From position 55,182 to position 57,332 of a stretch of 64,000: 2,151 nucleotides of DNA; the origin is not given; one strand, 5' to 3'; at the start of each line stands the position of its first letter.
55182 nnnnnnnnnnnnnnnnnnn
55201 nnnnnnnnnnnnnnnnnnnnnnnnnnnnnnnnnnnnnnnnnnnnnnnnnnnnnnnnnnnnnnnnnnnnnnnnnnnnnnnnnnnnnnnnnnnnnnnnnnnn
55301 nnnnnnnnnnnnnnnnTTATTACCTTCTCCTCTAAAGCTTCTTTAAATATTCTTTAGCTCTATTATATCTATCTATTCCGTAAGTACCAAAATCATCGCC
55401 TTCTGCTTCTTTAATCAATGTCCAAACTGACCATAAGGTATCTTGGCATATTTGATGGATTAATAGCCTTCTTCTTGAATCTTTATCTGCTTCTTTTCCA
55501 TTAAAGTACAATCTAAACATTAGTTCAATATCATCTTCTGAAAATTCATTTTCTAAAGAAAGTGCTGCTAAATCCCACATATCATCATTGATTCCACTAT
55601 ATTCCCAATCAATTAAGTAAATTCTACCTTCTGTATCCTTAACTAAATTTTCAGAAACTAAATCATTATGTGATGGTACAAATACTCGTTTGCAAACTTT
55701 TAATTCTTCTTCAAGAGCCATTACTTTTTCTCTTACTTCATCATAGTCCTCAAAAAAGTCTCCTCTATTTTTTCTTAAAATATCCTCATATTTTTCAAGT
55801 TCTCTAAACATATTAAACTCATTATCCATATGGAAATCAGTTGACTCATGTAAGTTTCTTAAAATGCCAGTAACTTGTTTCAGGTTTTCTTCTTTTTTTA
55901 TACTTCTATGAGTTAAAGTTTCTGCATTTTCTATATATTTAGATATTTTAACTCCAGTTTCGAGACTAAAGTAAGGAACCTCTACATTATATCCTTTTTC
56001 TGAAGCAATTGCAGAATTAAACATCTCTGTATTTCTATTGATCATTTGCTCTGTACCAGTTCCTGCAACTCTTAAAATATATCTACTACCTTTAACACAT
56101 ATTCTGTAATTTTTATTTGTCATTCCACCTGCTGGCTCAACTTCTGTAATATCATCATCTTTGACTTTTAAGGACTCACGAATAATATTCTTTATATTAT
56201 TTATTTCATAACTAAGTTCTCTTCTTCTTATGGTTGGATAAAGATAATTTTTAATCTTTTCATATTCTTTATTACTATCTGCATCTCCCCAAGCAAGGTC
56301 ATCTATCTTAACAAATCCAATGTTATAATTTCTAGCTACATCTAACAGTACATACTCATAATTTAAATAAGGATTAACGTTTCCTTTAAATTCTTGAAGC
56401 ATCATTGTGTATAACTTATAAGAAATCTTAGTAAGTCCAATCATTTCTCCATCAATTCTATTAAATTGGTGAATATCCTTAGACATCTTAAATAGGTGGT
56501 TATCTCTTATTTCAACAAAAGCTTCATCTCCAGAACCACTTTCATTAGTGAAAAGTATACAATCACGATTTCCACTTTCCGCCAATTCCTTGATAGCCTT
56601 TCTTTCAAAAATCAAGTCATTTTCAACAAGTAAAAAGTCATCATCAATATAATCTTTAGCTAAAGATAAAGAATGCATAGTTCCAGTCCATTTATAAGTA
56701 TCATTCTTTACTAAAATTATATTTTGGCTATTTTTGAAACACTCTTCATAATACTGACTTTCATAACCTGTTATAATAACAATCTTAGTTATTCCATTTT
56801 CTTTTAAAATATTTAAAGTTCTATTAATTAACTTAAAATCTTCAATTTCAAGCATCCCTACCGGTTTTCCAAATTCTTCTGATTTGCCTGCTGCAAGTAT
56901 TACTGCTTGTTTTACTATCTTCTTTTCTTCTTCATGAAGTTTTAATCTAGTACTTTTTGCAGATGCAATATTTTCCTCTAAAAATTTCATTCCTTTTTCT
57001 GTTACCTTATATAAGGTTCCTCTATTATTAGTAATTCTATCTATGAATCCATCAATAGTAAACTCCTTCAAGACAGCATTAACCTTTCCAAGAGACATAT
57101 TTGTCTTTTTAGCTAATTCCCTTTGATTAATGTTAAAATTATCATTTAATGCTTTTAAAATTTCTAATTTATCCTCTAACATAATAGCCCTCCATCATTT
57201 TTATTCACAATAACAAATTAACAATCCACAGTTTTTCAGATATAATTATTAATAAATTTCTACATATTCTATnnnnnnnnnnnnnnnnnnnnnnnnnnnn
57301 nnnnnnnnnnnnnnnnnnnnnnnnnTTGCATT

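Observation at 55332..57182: Candidate choline-sensing trigger enzyme: DNA-binding domain + likely inactive cytidylyltransferase + active choline kinase in one polypeptide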

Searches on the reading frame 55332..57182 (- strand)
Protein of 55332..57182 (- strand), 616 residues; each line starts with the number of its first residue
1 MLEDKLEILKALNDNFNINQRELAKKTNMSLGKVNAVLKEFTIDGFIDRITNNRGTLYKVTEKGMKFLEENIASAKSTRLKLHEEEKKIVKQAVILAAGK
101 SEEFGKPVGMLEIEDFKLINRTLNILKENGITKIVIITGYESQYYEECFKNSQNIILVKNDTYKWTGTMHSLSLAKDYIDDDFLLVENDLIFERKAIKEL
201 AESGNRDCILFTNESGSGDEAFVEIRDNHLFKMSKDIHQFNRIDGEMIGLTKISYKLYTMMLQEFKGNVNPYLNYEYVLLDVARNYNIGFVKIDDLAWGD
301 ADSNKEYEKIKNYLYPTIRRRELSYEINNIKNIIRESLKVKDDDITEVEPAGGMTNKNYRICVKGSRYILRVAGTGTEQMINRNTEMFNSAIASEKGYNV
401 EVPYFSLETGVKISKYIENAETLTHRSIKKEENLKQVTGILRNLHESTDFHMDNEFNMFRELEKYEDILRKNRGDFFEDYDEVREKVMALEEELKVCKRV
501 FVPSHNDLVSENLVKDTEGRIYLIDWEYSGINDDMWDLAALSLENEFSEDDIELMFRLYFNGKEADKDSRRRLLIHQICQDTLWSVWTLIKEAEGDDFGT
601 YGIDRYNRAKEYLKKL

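Call 3: search_protein_families(library=pfam, proteins=[window:55332-57182:-], max_evalue=0.01)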
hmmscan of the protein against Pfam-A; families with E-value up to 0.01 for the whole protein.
window:55332-57182:- (616 aa): 9 families
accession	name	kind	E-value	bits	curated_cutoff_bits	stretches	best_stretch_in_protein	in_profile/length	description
PF01633.27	Choline_kinase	-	1.8e-21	77.2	29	1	352-544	6-206/300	Choline/ethanolamine kinase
PF12804.13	NTP_transf_3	-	7.8e-10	39.6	27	1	93-210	1-120/160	MobA-like NTP transferase domain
PF13412.12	HTH_24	-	4.8e-08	32.9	21.9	1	6-47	6-47/48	Winged helix-turn-helix DNA-binding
PF01636.29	APH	-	4.9e-08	33.5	23.2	1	350-555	5-225/239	Phosphotransferase enzyme family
PF14947.12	HTH_45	-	5.8e-05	23.5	25.5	1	7-70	10-68/77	Winged helix-turn-helix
PF01047.28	MarR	-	0.00078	19.7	24.6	1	6-52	6-52/59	MarR family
PF13545.12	HTH_Crp_2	-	0.0047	17.3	27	0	15-50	20-54/70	Crp-like helix-turn-helix domain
PF12802.13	MarR_2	-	0.0052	17.4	27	0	8-52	10-55/61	MarR family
PF24409.1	wHTH-PRTase_assc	-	0.0052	17.2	27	1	7-78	2-64/83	wHTH-PRTase associated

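Call 4: search_protein_families(library=ncbifam, proteins=[window:55332-57182:-], max_evalue=0.01)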
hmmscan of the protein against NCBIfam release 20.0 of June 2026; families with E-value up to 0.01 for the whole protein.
window:55332-57182:- (616 aa): 21 families
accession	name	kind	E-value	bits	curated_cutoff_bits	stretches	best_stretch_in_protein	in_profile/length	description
NF041256.1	GntI_guanitoxin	equivalog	1.6e-33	116.2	357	1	333-589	4-262/282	guanitoxin biosynthesis pre-guanitoxin N-oxide kinase GntI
NF041135.1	IPPtranDIPPsyn_Thcocales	equivalog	2.3e-19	69.7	580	1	92-314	2-217/419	bifunctional L-myo-inositol-1-phosphate cytidylyltransferase/CDP-L-myo-inositol myo-inositolphosphotransferase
TIGR03992.1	Arch_glmU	subfamily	1.8e-15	56.7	292.1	1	92-230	2-146/393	bifunctional sugar-1-phosphate nucleotidylyltransferase/acetyltransferase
TIGR02721.1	ycfN_thiK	equivalog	1.3e-14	54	299.45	1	349-580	3-219/256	thiamine kinase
NF045665.1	NTPtran_DVU1551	equivalog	3.8e-10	39.3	315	1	92-180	2-88/359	DVU_1551 family NTP transferase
NF041313.1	UDPGP_AglF_Halo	equivalog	8.9e-10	38.4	400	1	92-199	2-114/234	UTP--glucose-1-phosphate uridylyltransferase AglF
TIGR03310.1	matur_MocA_YgfJ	equivalog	2.9e-08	33.9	186.45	1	93-186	2-96/188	molybdenum cofactor cytidylyltransferase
NF046102.1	CellCycRegCcrZ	equivalog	6.7e-08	32.3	400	1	416-541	64-193/260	cell cycle regulator CcrZ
TIGR04176.1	MarR_EPS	equivalog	2e-07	31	88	1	5-66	6-72/105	MarR family EPS-associated transcriptional regulator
NF038362.1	Sden_1164_fam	equivalog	2.2e-07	30.7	300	1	92-224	3-148/266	Sden_1164 family protein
NF001457.0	PRK00317.1-3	equivalog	6.3e-06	25.8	164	1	92-190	3-98/200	molybdenum cofactor guanylyltransferase MobA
NF007620.0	PRK10271.1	equivalog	8.6e-05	22.3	206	1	501-549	163-210/274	thiamine kinase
NF010762.0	PRK14165.1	equivalog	0.00016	21.1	279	1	5-77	10-82/224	winged helix-turn-helix domain-containing protein/riboflavin kinase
NF003210.0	PRK04172.1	equivalog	0.00026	20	350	1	3-126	6-127/496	phenylalanine--tRNA ligase subunit alpha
NF033068.1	APH_3p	equivalog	0.00028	20.5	205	1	429-562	99-236/255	APH(3') family aminoglycoside O-phosphotransferase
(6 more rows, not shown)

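Call 5: search_solved_structures(query=window:55332-57182:-, max_evalue=0.01, show_alignments=4)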
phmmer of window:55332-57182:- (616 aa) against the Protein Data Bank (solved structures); distinct sequences matched with E-value up to 0.01: 6.
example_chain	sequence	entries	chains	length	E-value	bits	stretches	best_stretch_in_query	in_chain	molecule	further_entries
4r77_B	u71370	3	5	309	6.7e-61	209.9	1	333-611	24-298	Choline kinase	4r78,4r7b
3dxq_A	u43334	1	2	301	7.4e-33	117.3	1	348-612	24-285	choline/ethanolamine kinase family protein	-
6pd1_A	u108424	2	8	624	3.5e-30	108.5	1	90-322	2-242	Nucleotidyl transferase/aminotransferase, class V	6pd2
2xme_A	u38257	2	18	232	7.7e-08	34.7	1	84-246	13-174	CTP-INOSITOL-1-PHOSPHATE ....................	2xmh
4mnd_A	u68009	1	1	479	3.3e-07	32.7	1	80-246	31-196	CTP L-myo-inositol-1-phosphate cytidylyltransferase/CDP-L-myo-inositol myo-inositolphospho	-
1jyk_A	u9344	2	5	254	8e-07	31.4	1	87-200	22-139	CTP:phosphocholine Cytidylyltransferase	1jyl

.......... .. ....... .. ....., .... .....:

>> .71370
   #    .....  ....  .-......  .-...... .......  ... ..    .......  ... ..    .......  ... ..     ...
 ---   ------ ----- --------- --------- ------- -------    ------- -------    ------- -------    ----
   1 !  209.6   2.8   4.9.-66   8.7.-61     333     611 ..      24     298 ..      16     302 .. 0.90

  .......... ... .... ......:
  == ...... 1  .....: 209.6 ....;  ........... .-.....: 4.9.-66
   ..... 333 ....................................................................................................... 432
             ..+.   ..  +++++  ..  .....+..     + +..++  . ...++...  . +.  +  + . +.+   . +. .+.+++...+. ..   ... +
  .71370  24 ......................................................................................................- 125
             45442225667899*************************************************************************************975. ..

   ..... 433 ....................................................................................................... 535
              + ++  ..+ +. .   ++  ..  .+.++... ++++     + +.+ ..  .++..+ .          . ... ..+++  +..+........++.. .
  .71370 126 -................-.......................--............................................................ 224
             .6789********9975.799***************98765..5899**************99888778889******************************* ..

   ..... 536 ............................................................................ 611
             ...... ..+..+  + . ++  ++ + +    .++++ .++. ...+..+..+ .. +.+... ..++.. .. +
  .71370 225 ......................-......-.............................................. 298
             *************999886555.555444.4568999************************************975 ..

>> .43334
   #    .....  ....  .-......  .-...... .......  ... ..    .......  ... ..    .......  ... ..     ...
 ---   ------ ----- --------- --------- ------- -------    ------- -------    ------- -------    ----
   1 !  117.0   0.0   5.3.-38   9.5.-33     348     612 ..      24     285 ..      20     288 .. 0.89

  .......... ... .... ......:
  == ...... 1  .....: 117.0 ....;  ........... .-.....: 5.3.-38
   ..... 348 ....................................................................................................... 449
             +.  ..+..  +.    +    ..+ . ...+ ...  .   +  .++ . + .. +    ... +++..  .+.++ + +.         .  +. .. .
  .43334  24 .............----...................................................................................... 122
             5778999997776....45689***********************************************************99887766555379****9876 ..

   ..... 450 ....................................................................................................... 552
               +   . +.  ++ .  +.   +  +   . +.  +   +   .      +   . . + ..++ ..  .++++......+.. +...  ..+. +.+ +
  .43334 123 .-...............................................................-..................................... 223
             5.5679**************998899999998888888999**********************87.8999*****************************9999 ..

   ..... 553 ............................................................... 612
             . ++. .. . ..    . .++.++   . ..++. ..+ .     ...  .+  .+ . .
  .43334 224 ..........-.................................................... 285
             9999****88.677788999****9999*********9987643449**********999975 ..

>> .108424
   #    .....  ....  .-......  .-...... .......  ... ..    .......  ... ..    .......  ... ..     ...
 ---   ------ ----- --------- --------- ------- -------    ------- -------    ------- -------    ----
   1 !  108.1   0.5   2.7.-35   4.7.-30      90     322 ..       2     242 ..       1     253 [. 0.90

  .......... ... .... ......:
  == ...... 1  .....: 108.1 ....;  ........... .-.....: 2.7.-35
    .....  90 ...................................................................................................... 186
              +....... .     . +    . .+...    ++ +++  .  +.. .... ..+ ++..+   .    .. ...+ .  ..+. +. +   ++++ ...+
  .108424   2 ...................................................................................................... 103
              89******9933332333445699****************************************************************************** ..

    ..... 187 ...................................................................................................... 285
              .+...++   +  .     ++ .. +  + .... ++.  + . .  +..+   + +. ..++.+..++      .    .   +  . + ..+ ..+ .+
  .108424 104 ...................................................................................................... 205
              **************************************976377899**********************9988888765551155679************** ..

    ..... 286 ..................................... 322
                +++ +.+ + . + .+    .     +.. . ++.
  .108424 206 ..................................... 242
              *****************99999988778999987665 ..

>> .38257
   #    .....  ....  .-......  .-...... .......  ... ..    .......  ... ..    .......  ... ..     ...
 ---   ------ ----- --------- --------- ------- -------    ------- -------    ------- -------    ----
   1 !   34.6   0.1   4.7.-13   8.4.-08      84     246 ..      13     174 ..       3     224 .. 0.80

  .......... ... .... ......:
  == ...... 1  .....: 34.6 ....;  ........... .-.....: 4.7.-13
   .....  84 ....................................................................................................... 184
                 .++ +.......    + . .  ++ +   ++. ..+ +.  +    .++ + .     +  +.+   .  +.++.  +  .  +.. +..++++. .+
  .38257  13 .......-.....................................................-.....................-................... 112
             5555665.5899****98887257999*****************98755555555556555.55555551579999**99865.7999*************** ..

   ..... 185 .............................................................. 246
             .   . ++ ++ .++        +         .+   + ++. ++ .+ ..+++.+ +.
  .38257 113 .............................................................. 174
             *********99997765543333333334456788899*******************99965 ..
